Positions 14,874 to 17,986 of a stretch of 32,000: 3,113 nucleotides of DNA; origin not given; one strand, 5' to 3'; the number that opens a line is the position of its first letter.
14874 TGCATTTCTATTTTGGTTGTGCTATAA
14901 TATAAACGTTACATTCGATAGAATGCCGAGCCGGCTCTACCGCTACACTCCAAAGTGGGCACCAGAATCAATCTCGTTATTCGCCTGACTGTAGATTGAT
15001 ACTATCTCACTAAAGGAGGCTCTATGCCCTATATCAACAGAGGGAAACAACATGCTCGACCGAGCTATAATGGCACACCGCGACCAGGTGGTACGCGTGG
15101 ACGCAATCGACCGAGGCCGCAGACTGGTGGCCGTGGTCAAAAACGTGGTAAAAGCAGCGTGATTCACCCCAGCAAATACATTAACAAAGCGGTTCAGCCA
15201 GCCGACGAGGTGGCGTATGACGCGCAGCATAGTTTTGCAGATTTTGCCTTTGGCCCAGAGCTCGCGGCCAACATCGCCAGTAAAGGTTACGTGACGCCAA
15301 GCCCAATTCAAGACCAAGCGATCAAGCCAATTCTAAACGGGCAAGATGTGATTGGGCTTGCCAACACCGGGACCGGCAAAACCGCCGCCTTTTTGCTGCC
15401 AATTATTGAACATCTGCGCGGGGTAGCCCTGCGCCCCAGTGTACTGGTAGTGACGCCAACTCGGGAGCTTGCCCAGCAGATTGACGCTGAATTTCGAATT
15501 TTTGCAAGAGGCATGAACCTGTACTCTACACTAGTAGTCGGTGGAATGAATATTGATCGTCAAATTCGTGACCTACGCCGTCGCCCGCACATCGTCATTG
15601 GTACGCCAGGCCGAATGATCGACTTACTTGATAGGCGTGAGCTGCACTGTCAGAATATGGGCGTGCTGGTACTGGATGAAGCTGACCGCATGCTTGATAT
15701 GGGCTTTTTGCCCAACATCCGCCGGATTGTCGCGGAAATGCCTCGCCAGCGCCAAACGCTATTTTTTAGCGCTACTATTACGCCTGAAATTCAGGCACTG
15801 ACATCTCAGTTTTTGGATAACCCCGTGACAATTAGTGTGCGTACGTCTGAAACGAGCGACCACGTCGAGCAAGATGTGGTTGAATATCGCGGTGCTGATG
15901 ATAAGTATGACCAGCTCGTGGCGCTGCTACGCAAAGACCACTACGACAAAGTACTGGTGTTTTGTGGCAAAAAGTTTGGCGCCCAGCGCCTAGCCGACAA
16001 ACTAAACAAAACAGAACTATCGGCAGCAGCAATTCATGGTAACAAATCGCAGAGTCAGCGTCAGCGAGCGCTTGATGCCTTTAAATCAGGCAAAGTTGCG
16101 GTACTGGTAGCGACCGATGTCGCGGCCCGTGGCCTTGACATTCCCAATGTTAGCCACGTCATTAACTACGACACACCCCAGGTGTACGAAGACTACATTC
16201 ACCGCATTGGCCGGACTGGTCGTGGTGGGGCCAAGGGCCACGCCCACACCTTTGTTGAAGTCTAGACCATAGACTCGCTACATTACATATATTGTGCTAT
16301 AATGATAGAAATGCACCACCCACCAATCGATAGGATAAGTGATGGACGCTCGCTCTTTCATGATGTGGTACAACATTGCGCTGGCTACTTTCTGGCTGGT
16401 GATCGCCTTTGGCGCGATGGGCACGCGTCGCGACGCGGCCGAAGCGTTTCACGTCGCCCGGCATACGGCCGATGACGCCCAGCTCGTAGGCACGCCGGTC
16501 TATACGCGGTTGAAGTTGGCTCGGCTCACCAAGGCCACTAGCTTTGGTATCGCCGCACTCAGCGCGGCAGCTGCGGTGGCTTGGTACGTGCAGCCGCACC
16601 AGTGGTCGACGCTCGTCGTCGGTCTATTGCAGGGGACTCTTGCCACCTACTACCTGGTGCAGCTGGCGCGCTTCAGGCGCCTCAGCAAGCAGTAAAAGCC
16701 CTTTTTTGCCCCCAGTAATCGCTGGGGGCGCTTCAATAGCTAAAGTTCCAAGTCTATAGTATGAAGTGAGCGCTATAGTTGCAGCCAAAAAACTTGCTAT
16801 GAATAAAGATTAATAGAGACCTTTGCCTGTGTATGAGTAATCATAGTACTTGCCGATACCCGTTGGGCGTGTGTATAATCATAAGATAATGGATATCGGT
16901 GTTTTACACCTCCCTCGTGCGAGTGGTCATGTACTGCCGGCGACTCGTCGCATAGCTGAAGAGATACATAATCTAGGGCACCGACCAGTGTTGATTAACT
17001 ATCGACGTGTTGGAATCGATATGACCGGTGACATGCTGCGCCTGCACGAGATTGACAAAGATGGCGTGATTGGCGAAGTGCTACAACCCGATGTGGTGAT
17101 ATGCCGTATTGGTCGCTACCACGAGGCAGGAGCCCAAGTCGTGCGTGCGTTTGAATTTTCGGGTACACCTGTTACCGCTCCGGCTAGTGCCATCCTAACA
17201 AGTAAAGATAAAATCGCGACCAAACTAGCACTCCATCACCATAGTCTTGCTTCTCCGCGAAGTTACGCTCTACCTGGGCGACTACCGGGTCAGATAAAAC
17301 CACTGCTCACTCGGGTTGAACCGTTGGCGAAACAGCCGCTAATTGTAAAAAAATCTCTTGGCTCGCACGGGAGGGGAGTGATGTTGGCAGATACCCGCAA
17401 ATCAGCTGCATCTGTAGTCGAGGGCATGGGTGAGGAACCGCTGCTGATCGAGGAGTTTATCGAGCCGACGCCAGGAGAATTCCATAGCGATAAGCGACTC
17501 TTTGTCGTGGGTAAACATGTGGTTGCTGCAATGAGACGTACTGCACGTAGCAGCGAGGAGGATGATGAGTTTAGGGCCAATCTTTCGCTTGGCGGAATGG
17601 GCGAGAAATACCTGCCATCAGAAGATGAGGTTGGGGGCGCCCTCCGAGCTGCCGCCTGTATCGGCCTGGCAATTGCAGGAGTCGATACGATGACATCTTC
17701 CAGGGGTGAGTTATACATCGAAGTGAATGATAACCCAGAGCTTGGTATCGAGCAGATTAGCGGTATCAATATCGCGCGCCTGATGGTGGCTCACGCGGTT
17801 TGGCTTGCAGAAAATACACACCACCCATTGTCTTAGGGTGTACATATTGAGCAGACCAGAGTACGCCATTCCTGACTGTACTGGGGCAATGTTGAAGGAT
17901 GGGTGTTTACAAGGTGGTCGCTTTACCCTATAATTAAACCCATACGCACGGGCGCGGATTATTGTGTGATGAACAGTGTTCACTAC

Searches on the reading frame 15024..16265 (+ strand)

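Call 87: search_protein_families(library=pfam, proteins=[window:15024-16265:+], max_evalue=0.001)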
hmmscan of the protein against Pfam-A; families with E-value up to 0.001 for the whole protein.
window:15024-16265:+ (413 aa): 6 families
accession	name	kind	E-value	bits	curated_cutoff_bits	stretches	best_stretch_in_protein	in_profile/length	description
PF00270.35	DEAD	-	7.2e-50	169.4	26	1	93-257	1-165/167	DEAD/DEAH box helicase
PF00271.37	Helicase_C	-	5.3e-34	117.2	23.5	1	294-402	2-110/110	Helicase conserved C-terminal domain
PF04851.21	ResIII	-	4.8e-10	40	22.5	1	92-252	4-162/164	Type III restriction enzyme, res subunit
PF16203.11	ERCC3_RAD25_C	-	1.9e-06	27.8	27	1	303-381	56-130/248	ERCC3/RAD25/XPB C-terminal helicase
PF06862.17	Utp25_C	-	0.00011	22.3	32.8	1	303-397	41-142/190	Utp25, C-terminal domain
PF13245.12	AAA_19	-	0.00078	20.1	25.1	0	96-226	1-104/134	AAA domain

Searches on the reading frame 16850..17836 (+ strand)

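Call 87: search_protein_families(library=pfam, proteins=[window:16850-17836:+], max_evalue=0.001)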
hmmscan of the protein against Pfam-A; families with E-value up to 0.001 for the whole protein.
window:16850-17836:+ (328 aa): 5 families
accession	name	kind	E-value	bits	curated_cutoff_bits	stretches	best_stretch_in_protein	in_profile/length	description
PF08443.16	RimK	-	2.2e-32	112.7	21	1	150-314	31-186/188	RimK-like ATP-grasp domain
PF18030.7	Rimk_N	-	2.8e-08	34.4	26.4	1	29-115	12-94/94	RimK PreATP-grasp domain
PF14397.11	ATPgrasp_ST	-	7e-06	25.9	31.4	0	111-251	12-173/278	Sugar-transfer associated ATP-grasp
PF02955.21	GSH-S_ATP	-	1.3e-05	25.1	23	1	164-282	34-153/175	Prokaryotic glutathione synthetase, ATP-grasp domain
PF02655.19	ATP-grasp_3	-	0.00073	20.1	23.2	0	120-293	3-154/160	ATP-grasp domain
